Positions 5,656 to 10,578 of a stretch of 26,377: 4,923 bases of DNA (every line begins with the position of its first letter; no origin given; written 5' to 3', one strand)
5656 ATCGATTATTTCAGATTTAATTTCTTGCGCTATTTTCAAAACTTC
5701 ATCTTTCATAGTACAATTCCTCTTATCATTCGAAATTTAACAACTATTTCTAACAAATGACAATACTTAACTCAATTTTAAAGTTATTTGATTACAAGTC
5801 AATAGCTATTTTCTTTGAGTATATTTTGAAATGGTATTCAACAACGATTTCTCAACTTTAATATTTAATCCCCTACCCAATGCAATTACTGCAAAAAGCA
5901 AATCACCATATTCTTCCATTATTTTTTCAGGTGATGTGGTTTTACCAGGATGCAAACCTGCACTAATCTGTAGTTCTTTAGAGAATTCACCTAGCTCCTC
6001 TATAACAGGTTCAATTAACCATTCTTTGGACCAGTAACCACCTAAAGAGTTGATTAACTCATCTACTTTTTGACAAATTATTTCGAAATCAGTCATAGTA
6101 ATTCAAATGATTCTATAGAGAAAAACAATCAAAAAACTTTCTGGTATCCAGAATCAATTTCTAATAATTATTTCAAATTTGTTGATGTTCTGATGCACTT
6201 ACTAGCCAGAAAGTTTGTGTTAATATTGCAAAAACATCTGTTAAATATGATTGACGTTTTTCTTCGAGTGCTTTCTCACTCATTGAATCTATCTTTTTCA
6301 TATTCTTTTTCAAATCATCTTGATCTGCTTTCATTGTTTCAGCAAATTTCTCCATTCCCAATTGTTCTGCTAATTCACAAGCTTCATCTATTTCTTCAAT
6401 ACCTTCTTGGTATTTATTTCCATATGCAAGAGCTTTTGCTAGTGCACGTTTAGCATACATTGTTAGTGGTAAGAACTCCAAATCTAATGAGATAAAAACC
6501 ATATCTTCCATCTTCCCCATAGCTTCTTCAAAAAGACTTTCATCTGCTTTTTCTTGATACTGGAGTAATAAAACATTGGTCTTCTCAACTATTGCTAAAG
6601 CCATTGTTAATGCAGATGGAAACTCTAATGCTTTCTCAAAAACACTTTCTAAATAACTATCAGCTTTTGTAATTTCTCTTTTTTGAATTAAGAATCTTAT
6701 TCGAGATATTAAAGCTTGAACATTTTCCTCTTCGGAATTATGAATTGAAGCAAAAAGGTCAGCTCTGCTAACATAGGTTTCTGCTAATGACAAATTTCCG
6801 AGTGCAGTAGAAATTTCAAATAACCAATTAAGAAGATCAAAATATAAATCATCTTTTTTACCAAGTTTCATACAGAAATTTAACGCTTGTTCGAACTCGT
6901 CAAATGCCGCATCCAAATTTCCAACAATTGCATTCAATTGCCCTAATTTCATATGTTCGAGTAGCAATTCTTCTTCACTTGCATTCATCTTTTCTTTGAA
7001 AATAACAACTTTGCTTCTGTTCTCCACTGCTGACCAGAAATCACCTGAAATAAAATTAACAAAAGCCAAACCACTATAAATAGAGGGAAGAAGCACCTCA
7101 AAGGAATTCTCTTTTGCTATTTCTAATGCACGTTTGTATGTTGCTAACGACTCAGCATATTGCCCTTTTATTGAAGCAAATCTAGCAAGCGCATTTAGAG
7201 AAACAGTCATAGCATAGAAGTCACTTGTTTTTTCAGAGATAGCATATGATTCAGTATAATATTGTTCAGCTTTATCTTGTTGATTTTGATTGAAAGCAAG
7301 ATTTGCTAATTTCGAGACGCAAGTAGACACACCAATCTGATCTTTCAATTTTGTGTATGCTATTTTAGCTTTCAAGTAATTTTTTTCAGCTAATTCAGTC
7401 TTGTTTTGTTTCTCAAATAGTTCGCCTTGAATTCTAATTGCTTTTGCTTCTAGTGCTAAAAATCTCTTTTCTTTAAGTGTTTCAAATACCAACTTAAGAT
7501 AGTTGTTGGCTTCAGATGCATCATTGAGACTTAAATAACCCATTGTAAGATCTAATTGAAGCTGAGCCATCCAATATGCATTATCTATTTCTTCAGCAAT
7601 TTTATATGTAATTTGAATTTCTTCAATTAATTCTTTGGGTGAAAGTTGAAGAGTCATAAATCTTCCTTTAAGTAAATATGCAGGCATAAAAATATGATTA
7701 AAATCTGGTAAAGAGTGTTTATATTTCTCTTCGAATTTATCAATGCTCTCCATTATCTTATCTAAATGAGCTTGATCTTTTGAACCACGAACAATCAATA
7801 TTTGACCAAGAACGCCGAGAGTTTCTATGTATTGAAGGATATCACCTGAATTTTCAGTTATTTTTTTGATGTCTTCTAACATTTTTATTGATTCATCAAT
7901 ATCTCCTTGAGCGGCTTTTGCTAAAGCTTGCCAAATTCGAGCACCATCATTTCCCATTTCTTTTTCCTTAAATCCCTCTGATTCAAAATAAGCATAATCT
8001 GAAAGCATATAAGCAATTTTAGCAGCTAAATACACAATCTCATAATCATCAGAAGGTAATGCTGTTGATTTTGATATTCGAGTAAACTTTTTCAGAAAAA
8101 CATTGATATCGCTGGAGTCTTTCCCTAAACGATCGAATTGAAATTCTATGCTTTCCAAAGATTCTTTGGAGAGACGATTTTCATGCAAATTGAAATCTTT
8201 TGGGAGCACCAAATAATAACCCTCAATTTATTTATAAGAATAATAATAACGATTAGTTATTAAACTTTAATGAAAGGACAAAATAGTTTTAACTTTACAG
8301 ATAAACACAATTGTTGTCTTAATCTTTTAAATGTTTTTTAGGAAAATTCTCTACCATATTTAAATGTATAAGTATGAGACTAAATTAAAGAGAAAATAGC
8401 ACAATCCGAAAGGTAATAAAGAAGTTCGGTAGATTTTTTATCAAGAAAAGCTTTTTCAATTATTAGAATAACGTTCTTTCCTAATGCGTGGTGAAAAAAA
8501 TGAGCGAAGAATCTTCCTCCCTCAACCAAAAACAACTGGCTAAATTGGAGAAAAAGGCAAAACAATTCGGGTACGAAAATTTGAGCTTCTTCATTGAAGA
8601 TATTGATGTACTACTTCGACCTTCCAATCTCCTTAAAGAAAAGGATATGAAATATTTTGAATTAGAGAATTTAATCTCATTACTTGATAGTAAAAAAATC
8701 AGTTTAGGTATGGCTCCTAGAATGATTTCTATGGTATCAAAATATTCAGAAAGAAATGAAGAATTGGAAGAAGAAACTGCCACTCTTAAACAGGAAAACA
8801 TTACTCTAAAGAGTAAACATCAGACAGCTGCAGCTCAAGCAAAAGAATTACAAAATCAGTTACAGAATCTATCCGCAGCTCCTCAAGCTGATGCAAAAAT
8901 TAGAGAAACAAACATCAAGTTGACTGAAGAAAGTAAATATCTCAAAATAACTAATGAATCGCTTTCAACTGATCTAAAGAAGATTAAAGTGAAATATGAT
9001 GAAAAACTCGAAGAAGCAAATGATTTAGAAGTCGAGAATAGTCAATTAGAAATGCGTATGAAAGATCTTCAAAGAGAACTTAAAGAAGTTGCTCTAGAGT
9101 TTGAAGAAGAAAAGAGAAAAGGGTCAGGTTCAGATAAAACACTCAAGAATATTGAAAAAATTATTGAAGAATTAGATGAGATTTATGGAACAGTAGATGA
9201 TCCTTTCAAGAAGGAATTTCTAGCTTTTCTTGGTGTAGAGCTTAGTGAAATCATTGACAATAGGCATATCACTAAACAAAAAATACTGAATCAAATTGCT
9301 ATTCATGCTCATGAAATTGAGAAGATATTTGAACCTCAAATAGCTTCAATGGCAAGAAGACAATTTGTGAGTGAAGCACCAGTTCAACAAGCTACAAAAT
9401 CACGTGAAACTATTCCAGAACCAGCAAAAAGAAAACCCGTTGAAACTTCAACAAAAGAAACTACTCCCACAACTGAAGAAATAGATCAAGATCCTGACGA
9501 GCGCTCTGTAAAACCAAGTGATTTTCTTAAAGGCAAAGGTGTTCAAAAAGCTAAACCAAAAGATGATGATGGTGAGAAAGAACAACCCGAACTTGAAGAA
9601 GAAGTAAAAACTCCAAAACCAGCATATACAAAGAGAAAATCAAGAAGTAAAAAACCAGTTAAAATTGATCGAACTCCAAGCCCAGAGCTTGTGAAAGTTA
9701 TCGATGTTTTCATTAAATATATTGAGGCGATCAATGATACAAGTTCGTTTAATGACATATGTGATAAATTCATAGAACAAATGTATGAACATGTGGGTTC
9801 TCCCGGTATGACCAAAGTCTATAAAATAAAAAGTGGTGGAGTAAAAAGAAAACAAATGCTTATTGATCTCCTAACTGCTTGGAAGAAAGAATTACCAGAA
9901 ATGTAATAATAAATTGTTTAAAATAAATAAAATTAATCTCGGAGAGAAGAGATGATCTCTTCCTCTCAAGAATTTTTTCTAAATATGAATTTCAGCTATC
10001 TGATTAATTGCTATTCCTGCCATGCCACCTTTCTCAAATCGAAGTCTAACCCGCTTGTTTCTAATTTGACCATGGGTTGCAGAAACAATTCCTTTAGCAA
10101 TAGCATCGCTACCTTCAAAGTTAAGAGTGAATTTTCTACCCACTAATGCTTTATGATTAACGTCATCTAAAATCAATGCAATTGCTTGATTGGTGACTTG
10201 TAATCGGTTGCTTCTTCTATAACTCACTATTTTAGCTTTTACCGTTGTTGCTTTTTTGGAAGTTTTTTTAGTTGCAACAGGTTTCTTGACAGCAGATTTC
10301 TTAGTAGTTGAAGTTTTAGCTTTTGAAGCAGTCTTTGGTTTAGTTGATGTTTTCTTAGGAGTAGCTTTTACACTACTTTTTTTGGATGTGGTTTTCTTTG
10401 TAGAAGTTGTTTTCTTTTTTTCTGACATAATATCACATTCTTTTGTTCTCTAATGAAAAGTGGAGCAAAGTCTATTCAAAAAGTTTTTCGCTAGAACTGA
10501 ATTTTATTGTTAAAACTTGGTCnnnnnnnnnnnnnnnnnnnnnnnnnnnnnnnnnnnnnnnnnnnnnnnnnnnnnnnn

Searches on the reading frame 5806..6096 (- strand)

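Call 98: search_protein_families(library=pfam, proteins=[window:5806-6096:-], max_evalue=0.001)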
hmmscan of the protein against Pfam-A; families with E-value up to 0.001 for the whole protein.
window:5806-6096:- (96 aa): 1 family
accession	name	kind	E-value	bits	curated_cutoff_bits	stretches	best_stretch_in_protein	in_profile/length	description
PF03819.22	MazG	-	8.7e-06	26.4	22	1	25-96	4-70/74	MazG nucleotide pyrophosphohydrolase domain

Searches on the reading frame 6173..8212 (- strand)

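Call 5: search_protein_families(library=pfam, proteins=[window:6173-8212:-], max_evalue=0.01)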
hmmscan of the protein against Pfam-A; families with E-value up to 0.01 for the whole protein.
window:6173-8212:- (679 aa): 10 families
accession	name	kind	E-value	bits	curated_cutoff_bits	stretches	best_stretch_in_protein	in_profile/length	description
PF13424.12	TPR_12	-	5.8e-21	74.9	30.1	2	263-328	10-77/77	Tetratricopeptide repeat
PF17874.7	TPR_MalT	-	2.1e-15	57.3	45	1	214-373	36-198/336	MalT-like TPR region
PF07719.23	TPR_2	-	7.4e-10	38.6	27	0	339-369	4-34/34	Tetratricopeptide repeat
PF13374.12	TPR_10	-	4.8e-06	26.9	27.5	0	297-329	3-35/42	Tetratricopeptide repeat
PF13428.12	TPR_14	-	4.9e-05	24.1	23.5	0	92-125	4-37/44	Tetratricopeptide repeat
PF13176.12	TPR_7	-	0.0002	21.6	27.9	0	338-369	1-32/36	Tetratricopeptide repeat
PF21325.3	SHPRH_helical-1st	-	0.00067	20.3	27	0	335-371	23-59/95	E3 ubiquitin-protein ligase SHPRH, first helical domain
PF00515.34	TPR_1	-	0.00079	19.6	27.8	0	342-369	7-34/34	Tetratricopeptide repeat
PF13181.12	TPR_8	-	0.00081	19.8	25.7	0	339-369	4-34/34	Tetratricopeptide repeat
PF10602.15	RPN7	-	0.0012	19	29.6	1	407-485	26-100/174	26S proteasome subunit RPN7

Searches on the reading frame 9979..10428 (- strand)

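Call 5: search_protein_families(library=pfam, proteins=[window:9979-10428:-], max_evalue=0.01)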
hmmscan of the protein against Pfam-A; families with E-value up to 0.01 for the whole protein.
window:9979-10428:- (149 aa): 1 family
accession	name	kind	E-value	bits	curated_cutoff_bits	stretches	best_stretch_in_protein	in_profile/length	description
PF07382.16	HC2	-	0.00087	19.9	40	1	5-65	5-140/194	Histone H1-like nucleoprotein HC2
